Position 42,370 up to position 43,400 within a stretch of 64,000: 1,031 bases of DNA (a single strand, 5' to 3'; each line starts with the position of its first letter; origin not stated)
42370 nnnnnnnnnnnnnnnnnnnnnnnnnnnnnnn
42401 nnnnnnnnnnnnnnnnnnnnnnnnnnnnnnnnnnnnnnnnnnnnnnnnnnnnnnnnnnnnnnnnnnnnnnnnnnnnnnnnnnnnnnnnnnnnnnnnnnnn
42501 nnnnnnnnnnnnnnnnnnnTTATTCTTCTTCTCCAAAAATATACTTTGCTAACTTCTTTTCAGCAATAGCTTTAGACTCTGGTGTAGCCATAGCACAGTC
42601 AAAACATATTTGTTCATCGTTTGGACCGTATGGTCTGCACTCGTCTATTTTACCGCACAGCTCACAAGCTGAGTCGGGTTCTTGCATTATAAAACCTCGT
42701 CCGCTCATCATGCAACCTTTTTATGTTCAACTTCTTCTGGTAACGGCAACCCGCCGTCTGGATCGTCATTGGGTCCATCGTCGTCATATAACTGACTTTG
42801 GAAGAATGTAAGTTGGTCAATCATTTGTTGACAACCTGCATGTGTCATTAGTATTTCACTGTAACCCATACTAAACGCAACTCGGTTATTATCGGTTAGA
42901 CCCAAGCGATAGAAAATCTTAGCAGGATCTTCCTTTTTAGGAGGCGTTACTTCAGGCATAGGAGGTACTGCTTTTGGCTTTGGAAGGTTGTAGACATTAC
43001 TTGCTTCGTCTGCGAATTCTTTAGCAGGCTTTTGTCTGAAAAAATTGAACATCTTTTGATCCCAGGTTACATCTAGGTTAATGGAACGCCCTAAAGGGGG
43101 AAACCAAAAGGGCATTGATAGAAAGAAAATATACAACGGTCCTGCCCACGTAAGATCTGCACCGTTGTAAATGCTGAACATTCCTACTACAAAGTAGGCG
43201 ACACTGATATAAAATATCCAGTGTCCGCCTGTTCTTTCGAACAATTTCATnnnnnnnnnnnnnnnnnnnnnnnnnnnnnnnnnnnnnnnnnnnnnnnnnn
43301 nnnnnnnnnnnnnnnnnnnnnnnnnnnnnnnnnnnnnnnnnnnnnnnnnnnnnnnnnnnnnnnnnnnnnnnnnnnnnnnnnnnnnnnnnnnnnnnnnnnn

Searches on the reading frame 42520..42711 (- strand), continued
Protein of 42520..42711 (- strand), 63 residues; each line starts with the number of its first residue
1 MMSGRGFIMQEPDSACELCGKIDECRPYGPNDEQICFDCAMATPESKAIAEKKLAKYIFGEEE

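Call 36: get_annotated_region(hit=H47, flank=4000)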
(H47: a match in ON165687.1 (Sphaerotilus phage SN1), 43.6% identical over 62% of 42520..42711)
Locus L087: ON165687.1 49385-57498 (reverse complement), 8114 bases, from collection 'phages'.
description: Sphaerotilus phage SN1, complete genome.
organism: Sphaerotilus phage SN1 (NCBI taxid 2936889)
taxonomy: Viruses; Duplodnaviria; Heunggongvirae; Uroviricota; Caudoviricetes; Mesyanzhinovviridae; Rabinowitzvirinae; Yuavirus
host: Sphaerotilus natans; source: -; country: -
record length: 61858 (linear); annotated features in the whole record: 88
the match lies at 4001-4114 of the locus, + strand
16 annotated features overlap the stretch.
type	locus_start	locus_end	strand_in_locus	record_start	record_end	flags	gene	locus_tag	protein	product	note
CDS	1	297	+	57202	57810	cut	-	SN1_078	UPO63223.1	hypothetical protein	Phage protein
CDS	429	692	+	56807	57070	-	-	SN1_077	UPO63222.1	hypothetical protein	-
CDS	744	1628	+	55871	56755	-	-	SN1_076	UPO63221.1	hypothetical protein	Phage protein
CDS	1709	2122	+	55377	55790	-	-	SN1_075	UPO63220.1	antirestriction protein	Antirestriction superfamily domain containing protein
CDS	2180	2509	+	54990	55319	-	-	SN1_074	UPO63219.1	hypothetical protein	-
CDS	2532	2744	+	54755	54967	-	-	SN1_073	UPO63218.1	hypothetical protein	-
CDS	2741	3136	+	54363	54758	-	-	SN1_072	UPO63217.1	hypothetical protein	-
CDS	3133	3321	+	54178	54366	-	-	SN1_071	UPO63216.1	hypothetical protein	-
CDS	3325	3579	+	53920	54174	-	-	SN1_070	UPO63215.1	hypothetical protein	-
CDS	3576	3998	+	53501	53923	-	-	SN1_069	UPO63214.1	hypothetical protein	-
CDS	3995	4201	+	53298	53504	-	-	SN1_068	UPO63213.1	hypothetical protein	-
CDS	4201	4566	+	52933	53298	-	-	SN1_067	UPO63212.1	hypothetical protein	-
CDS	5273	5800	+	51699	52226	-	-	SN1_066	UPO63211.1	hypothetical protein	Phage protein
CDS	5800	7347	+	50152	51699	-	-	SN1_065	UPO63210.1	terminase large subunit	Phage terminase, large subunit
CDS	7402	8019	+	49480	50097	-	-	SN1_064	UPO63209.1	hypothetical protein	-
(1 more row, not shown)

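Call 38: search_solved_structures(query=A2, max_evalue=10, show_alignments=3)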
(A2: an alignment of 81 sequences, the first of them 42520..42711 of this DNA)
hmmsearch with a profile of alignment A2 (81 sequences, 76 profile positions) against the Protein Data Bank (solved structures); distinct sequences matched with E-value up to 10: 4.
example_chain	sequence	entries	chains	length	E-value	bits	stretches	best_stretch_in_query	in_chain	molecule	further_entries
2kmk_A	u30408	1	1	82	0.021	17.5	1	5-24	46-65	Zinc finger protein Gfi-1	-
7jtz_B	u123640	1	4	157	0.14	14.9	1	35-56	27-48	ADP-ribosylation factor GTPase-activating protein GLO3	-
23vu_A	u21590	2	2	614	1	12.1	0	34-49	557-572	UnCas12m4a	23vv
2crw_A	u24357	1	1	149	3.5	10.4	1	36-50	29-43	ADP-ribosylation factor GTPase-activating protein 3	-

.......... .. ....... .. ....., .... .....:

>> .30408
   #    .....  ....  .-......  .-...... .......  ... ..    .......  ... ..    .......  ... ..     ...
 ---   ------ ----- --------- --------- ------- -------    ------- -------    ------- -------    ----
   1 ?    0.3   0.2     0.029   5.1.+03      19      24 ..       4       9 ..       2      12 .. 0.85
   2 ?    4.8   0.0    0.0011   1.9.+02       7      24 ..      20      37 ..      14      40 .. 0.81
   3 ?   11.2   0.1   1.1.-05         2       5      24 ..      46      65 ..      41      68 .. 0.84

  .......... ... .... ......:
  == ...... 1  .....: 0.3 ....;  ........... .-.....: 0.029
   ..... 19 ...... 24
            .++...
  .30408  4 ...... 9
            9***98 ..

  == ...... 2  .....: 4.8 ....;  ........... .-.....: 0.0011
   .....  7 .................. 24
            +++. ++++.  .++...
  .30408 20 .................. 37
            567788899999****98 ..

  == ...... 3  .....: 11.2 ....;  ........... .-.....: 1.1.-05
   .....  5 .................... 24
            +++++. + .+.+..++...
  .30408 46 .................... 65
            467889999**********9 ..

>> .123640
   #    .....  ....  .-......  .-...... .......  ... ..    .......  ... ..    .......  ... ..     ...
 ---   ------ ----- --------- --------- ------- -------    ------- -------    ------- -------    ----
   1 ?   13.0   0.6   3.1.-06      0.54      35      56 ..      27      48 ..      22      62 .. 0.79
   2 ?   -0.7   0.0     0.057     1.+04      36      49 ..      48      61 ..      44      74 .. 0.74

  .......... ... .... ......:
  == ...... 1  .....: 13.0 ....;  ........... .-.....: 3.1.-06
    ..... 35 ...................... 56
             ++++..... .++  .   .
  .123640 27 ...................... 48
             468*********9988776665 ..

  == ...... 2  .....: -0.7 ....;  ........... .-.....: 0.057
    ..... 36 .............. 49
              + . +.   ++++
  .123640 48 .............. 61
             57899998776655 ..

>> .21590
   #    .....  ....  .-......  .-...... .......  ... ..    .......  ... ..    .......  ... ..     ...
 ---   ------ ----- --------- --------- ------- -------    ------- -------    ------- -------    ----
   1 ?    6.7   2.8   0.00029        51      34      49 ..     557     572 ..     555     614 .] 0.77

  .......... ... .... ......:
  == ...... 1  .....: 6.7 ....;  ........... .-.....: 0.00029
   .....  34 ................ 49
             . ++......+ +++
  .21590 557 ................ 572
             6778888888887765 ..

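Call 62: search_protein_families(library=pfam, proteins=[P0127, P0133, P0140, P0157, P0163, P0216, P0247, P0261, P0270, P0174], max_evalue=0.1)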
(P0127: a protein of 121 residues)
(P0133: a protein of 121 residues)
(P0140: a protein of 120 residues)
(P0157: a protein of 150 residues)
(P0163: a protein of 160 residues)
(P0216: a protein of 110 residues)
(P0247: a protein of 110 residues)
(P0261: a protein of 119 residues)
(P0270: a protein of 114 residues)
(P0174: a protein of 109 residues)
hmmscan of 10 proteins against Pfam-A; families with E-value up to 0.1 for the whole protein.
P0127 (121 aa): 1 family
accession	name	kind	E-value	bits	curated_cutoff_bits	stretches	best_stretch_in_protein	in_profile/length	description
PF05938.17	Self-incomp_S1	-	0.026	15.5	24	1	31-114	11-86/104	Plant self-incompatibility protein S1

P0133 (121 aa): 0 families

P0140 (120 aa): 0 families

P0157 (150 aa): 2 families
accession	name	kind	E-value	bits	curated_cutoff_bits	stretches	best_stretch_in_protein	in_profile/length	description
PF25086.1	DUF7803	-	0.016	15.5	27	0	19-57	51-89/178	Domain of unknown function (DUF7803)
PF02428.20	Prot_inhib_II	-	0.033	15.1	22.3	0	16-39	26-50/51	Potato type II proteinase inhibitor family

P0163 (160 aa): 7 families
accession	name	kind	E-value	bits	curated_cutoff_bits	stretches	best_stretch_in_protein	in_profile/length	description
PF18912.6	DZR_2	-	0.02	15.1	27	0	87-130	9-45/56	Double zinc ribbon domain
PF07282.18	Cas12f1-like_TNB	-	0.035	14.7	26.3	0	7-36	29-49/60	Cas12f1-like, TNB domain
PF12773.13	DZR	-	0.04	14.5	27.3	0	7-34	13-31/45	Double zinc ribbon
PF09723.15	Zn_ribbon_8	-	0.048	14.1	34.4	1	87-114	7-35/41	Zinc ribbon domain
PF08271.17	Zn_Ribbon_TF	-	0.074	13.1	29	0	26-36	18-28/43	TFIIB zinc-binding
PF01480.22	PWI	-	0.085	13.6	22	0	129-152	30-55/72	PWI domain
PF16988.10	Vps36-NZF-N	-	0.09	12.7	27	0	107-134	35-62/65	Vacuolar protein sorting 36 NZF-N zinc-finger domain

P0216 (110 aa): 0 families

P0247 (110 aa): 2 families
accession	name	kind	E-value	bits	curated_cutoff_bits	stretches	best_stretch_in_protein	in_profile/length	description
PF18912.6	DZR_2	-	0.0057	16.9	27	0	8-32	9-29/56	Double zinc ribbon domain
PF11781.13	Zn_ribbon_RRN7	-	0.029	14.4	27.1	1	7-31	5-28/32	Zinc-finger of RNA-polymerase I-specific TFIIB, Rrn7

P0261 (119 aa): 0 families

P0270 (114 aa): 2 families
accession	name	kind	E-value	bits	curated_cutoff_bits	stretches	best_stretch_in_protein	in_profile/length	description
PF24458.1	DUF7573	-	4.2e-06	27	30.2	1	64-90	11-36/39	Domain of unknown function (DUF7573)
PF21957.2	Zn_ribbon_16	-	0.052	13.9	27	0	3-22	16-35/65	Zinc beta-ribbon finger, putative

P0174 (109 aa): 1 family
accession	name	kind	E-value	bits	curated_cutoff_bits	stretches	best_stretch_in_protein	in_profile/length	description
PF22425.1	ORF126-like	-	0.051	13.9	27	1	57-104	63-108/116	Hypothetical protein ORF126-like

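Call 75: fold_search(model_id=the predicted structure, library=viral)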
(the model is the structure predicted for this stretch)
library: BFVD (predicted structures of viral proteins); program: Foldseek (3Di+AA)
matches with E <= 10: 313; with E <= 0.001: 0
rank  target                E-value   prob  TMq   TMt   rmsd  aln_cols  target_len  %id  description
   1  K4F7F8                2.7e-01  0.15  0.29  0.16  11.6        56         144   25  HNH endonuclease [Cronobacter phage vB_CsaP_GAP52]
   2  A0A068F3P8            3.2e-01  0.21  0.37  0.42   7.5        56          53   21  Uncharacterized protein [Mycobacterium phage Gaia]
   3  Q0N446                3.4e-01  0.77  0.41  0.16   2.1        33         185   24  Ld132-like protein [Clanis bilineata nucleopolyhedrovirus]
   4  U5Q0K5                3.4e-01  0.44  0.40  0.54   5.7        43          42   26  Uncharacterized protein [Bacillus phage Spock]
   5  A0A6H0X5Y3            3.9e-01  0.51  0.39  0.36   2.6        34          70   26  Uncharacterized protein [Bacillus phage Izhevsk]
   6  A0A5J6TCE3            4.2e-01  0.38  0.42  0.29   6.3        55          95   24  (no name in the UniProt tables at hand)
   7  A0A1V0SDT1            4.2e-01  0.35  0.40  0.29   4.3        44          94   27  Uncharacterized protein [Indivirus ILV1]
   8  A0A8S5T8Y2            4.6e-01  0.33  0.39  0.49   9.0        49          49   20  Zinc-ribbon containing domain protein [Siphoviridae sp. ctmIh35]
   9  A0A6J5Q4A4            5.3e-01  0.30  0.38  0.33   5.0        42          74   19  Uncharacterized protein [uncultured Caudovirales phage]
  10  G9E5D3                5.7e-01  0.38  0.42  0.31   7.2        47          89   21  (no name in the UniProt tables at hand)
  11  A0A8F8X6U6            5.7e-01  0.38  0.40  0.26   4.2        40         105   25  (no name in the UniProt tables at hand)
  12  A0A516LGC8            5.7e-01  0.23  0.40  0.34  10.0        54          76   28  (no name in the UniProt tables at hand)
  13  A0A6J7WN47            6.1e-01  0.28  0.42  0.53   9.6        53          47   24  Uncharacterized protein [uncultured Caudovirales phage]
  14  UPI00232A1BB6         6.1e-01  0.23  0.36  0.38   5.9        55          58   18  (no name look-up for this kind of identifier)
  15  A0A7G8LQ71            6.6e-01  0.21  0.40  0.17  15.0        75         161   16  (no name in the UniProt tables at hand)
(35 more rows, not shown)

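Call 80: search_protein_families(library=ncbifam, proteins=[window:42520-42711:-, P0249, P0201, P0177], max_evalue=0.1)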
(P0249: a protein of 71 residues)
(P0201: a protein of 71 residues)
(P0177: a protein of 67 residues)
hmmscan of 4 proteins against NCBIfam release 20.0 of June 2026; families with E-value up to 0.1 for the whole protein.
window:42520-42711:- (63 aa): 2 families
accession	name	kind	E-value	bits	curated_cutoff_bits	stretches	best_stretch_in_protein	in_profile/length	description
NF045648.2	2X_seleno_MbdU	exception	0.035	13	600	1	9-40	52-83/468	metal-binding double selenoprotein MbdU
NF041916.1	RING_SCO0854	equivalog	0.09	10.9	600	1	7-40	106-139/842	MXAN_6230/SCO0854 family RING domain-containing protein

P0249 (71 aa): 0 families

P0201 (71 aa): 1 family
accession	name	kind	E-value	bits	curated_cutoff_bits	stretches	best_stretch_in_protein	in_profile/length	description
NF045648.2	2X_seleno_MbdU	exception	0.0023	16.9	600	1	15-59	51-95/468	metal-binding double selenoprotein MbdU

P0177 (67 aa): 1 family
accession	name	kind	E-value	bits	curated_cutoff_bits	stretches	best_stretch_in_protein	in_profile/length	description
NF045510.1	4Cys_prefix_kin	domain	0.056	13.7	24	0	29-45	9-25/26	4-Cys prefix domain-containing protein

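Call 81: search_protein_families(library=padloc, proteins=[window:42520-42711:-], max_evalue=0.01)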
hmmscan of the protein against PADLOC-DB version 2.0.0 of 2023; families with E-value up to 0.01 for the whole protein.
window:42520-42711:- (63 aa): 0 families

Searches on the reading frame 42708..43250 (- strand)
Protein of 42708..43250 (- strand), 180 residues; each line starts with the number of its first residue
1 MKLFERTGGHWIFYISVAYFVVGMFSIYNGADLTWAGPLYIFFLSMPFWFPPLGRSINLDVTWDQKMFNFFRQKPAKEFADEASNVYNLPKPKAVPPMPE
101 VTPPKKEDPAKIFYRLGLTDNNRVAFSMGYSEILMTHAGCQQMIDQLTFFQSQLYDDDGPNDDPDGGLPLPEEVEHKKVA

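Call 3: search_protein_families(library=pfam, proteins=[window:42708-43250:-], max_evalue=1)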
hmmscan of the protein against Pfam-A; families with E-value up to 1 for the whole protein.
window:42708-43250:- (180 aa): 0 families

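Call 4: search_protein_families(library=phrogs, proteins=[window:42708-43250:-], max_evalue=0.01)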
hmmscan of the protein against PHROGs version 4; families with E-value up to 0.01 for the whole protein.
window:42708-43250:- (180 aa): 0 families

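Call 65: find_homologous_proteins(query=window:42708-43250:-, max_evalue=0.001)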
Query window:42708-43250:- (180 aa): 345 proteins with E <= 0.001 among 368 candidates; the best 120 are listed.
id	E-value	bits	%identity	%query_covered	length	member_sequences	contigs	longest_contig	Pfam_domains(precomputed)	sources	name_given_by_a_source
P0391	1.9e-120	418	98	100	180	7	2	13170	-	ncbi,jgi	jgi:hypothetical protein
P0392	8.0e-102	357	86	100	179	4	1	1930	-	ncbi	-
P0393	2.7e-98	345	86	86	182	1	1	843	-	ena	-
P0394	8.3e-89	314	77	100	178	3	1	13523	-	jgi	jgi:hypothetical protein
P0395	3.8e-88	312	75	100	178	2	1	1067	-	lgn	-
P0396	2.3e-86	307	80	86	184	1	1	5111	-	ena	-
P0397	7.6e-83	295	73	99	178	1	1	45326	-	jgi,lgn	-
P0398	1.5e-81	291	70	99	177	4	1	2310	-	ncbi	-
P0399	4.1e-81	289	71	99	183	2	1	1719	-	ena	-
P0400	8.2e-80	285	71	99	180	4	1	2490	-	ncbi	-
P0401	6.8e-78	279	76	86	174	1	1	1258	-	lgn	-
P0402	1.5e-77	278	71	100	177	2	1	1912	-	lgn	-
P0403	3.2e-77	277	70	99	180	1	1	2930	-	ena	-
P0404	5.4e-76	273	75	85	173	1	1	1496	-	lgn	-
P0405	3.8e-75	270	73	87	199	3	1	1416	-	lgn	-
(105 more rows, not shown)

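Call 70: predict_structure(alignment_id=A6)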
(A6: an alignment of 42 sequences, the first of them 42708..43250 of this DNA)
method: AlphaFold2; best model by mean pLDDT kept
length: 180 residues; sequences in the alignment: 42
mean_pLDDT: 61.8   pTM: 0.31
mean pLDDT of the five models: 61.8, 58.6, 58.5, 57.9, 57.0
residues with pLDDT >= 90: 3; 70-90: 54; 50-70: 72; < 50: 51
segments of 3 or more residues with pLDDT < 50: 82-84, 107-130, 160-180
pLDDT, mean of each block of 10 residues (from residue 1): 67 88 87 84 82 70 63 56 52 57 51 43 44 59 71 55 41 40
secondary structure, 60 per line:
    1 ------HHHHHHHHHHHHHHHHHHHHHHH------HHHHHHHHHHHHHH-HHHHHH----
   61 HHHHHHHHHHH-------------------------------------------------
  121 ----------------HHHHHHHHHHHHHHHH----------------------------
elements in order: H7-29 H36-49 H51-56 H61-71 H137-152

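Call 80: search_protein_families(library=ncbifam, proteins=[window:42708-43250:-], max_evalue=0.1)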
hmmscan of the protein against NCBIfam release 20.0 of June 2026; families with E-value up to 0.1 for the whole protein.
window:42708-43250:- (180 aa): 0 families

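Call 81: search_protein_families(library=padloc, proteins=[window:42708-43250:-], max_evalue=0.01)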
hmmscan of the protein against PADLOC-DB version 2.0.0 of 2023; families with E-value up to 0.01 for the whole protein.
window:42708-43250:- (180 aa): 0 families
